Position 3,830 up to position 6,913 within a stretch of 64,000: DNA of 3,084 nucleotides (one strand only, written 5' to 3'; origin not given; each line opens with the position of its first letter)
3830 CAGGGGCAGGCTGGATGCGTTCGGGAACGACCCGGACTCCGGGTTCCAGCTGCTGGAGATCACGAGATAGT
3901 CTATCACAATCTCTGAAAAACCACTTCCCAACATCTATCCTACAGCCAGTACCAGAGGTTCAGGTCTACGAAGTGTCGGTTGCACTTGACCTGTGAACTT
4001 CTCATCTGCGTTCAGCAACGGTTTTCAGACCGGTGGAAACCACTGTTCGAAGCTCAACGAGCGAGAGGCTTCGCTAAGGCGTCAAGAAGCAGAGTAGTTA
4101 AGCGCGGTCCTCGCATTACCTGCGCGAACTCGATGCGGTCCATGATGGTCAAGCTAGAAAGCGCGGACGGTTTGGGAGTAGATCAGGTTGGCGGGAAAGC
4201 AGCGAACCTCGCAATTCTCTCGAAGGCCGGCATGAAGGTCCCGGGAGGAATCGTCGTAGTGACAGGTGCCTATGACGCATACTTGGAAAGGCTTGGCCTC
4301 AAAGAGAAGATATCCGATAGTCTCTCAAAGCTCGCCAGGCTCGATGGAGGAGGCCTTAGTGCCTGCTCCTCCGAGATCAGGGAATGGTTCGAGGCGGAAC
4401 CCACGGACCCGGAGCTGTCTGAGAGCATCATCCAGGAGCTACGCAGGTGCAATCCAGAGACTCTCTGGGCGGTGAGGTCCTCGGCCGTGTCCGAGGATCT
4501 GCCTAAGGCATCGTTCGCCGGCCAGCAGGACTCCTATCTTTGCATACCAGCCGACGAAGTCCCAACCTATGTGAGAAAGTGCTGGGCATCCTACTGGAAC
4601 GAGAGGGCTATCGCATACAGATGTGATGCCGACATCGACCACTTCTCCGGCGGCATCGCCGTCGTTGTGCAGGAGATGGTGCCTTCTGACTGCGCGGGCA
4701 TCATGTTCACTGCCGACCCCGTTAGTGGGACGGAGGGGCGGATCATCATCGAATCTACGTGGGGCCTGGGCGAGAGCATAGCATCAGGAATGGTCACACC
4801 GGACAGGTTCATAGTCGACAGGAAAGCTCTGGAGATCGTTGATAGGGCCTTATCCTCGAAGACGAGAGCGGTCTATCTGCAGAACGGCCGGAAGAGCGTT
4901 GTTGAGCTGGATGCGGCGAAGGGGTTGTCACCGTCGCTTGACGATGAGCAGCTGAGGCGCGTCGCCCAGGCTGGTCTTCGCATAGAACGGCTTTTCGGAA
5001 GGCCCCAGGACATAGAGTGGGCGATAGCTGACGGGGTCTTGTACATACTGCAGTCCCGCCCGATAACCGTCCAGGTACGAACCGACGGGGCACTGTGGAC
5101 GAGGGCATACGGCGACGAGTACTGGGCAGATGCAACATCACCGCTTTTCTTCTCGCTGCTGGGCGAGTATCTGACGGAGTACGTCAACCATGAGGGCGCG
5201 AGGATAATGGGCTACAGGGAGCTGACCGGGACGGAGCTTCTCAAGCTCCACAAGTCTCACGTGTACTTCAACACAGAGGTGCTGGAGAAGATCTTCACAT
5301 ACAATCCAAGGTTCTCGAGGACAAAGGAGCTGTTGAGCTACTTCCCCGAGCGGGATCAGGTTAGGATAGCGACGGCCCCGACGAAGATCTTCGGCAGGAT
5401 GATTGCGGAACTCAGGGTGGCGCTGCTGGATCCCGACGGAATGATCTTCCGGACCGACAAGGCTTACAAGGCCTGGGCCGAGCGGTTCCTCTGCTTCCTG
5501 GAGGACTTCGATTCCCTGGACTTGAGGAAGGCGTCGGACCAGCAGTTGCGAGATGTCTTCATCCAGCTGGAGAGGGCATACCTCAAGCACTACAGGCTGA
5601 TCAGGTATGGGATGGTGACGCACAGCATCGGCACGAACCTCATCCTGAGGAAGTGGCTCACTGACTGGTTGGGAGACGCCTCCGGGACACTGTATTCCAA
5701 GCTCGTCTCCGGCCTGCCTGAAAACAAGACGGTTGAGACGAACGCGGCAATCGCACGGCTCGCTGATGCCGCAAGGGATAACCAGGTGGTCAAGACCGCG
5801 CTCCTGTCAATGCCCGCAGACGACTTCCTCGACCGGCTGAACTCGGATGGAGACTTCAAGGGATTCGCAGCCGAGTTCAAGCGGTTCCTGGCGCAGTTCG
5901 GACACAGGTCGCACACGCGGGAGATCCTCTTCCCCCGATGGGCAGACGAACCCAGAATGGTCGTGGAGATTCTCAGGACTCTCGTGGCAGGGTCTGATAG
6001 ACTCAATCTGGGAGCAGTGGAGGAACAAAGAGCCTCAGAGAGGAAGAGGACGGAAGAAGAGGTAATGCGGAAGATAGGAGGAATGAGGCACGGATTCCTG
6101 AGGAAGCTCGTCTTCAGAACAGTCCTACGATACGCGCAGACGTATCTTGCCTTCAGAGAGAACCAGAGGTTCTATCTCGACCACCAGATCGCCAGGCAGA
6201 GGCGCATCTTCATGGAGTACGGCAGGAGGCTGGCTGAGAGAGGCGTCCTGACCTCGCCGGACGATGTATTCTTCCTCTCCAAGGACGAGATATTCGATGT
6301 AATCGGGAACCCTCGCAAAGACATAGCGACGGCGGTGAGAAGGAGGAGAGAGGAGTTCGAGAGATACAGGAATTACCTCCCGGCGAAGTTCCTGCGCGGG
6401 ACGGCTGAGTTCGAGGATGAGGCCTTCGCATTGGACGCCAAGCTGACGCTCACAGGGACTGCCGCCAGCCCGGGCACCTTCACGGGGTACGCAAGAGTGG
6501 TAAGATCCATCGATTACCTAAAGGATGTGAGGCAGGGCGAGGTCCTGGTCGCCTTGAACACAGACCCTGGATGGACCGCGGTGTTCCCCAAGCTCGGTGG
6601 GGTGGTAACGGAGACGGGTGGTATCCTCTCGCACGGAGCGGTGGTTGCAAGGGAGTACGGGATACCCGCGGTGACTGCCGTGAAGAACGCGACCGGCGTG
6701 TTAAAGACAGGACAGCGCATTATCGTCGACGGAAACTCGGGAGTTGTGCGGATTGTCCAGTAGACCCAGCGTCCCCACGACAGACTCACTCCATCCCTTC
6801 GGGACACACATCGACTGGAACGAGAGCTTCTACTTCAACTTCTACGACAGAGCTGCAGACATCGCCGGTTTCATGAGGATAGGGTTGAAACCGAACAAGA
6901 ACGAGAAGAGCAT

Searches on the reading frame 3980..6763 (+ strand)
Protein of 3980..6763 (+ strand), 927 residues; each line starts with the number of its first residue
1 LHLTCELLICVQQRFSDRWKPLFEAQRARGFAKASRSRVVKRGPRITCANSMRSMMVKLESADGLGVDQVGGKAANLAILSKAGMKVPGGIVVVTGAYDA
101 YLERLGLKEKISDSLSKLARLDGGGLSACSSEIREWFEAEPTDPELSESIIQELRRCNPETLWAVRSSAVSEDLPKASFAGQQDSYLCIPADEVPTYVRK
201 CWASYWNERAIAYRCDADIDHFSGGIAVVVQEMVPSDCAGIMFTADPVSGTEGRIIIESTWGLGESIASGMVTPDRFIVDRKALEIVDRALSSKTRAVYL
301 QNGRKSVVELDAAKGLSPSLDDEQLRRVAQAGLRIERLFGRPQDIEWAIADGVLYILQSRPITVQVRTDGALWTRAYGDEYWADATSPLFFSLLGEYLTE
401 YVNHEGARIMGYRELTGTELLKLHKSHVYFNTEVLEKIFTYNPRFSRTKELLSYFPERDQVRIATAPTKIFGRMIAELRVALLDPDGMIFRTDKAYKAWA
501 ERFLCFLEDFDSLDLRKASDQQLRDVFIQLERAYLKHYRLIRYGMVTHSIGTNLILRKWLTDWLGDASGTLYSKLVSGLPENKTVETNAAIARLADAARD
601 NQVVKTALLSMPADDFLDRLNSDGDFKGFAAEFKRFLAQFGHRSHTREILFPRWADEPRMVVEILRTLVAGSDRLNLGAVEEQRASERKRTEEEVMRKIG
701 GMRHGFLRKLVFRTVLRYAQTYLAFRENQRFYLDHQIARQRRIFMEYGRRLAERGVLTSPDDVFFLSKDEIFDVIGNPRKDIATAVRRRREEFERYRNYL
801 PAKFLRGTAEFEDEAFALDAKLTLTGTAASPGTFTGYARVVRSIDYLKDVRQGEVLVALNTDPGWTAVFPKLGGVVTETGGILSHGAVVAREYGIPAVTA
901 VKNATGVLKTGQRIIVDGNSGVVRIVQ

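Call 22: search_protein_families(library=pfam, proteins=[window:3980-6763:+], max_evalue=0.000001)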
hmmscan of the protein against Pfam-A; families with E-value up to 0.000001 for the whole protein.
window:3980-6763:+ (927 aa): 2 families
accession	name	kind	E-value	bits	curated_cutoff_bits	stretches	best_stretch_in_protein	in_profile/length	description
PF01326.24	PPDK_N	-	1.1e-89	301.5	27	1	68-367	2-314/328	Pyruvate phosphate dikinase, AMP/ATP-binding domain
PF00391.29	PEP-utilizers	-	9.7e-25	86.4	23.1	1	851-921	2-72/72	PEP-utilising enzyme, mobile domain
